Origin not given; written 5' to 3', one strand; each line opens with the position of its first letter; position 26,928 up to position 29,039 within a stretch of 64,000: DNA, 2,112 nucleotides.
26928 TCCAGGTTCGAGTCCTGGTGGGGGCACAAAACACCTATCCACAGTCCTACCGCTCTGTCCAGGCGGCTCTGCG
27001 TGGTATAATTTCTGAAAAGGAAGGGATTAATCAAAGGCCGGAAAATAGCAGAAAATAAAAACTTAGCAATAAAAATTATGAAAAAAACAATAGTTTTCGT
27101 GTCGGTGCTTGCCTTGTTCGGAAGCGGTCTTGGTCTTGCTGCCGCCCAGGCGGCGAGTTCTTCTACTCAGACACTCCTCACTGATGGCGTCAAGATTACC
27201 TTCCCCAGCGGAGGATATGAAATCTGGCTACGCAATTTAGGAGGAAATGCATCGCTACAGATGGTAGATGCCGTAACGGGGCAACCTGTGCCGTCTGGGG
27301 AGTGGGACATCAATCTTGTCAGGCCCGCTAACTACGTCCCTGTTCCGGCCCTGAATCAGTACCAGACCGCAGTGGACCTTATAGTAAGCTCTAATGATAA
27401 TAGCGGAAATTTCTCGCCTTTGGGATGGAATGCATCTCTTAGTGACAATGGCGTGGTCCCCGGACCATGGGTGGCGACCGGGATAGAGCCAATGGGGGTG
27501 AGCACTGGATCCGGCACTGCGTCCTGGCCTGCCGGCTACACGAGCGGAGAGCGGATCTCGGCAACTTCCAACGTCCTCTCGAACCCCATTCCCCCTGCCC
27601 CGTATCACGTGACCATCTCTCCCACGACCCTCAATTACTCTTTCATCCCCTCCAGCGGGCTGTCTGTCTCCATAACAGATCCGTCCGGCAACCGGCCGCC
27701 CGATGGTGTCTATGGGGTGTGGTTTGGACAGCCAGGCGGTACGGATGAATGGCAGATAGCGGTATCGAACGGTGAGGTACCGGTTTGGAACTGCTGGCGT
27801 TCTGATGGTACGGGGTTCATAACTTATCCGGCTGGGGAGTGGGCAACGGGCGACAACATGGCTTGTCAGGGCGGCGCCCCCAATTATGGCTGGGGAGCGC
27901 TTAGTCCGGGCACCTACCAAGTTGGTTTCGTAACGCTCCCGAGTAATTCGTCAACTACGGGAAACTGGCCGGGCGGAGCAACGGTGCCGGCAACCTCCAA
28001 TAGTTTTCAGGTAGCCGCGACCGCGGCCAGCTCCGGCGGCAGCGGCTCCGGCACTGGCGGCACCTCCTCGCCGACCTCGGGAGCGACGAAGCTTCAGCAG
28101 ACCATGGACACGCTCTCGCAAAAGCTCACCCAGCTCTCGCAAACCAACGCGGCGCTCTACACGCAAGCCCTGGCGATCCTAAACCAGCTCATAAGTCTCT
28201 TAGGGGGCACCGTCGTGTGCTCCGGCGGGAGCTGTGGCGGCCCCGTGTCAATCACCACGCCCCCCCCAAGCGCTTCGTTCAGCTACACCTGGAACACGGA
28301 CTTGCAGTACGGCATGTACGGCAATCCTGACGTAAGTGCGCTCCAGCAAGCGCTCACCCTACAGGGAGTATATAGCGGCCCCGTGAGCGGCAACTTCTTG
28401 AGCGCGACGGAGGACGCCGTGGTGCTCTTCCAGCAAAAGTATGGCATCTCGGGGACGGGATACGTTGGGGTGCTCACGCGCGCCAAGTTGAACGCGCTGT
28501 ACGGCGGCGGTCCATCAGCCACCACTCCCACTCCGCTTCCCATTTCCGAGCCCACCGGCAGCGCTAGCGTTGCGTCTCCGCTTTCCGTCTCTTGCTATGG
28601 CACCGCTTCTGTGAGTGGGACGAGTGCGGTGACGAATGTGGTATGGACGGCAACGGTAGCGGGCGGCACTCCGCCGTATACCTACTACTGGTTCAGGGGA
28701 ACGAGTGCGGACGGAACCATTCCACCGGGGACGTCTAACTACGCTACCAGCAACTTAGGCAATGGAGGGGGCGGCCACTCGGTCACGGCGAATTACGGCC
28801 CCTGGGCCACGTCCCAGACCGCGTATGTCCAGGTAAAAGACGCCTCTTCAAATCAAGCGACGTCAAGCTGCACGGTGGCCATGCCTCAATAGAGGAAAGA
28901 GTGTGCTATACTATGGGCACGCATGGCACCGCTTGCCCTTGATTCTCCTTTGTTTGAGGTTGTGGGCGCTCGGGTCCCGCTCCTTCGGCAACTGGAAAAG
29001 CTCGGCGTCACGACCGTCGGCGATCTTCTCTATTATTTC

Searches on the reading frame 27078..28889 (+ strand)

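Call 5: search_protein_families(library=pfam, proteins=[window:27078-28889:+], max_evalue=0.01)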
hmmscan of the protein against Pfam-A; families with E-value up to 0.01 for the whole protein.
window:27078-28889:+ (604 aa): 1 family
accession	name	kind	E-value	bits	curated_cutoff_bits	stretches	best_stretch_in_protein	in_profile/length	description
PF01471.23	PG_binding_1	-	8.2e-12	45.6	23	1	416-471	2-57/57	Putative peptidoglycan binding domain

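Call 6: search_protein_families(library=ncbifam, proteins=[window:27078-28889:+], max_evalue=0.01)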
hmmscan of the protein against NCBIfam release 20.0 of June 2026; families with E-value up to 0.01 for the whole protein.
window:27078-28889:+ (604 aa): 2 families
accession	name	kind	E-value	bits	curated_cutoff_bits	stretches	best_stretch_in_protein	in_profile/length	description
TIGR02869.1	spore_SleB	equivalog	6.7e-08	32.6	236.5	1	408-477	6-69/201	spore cortex-lytic enzyme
TIGR03979.1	His_Ser_Rich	equivalog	0.0034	17.4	121.65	1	419-474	134-186/190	His-Xaa-Ser repeat protein HxsA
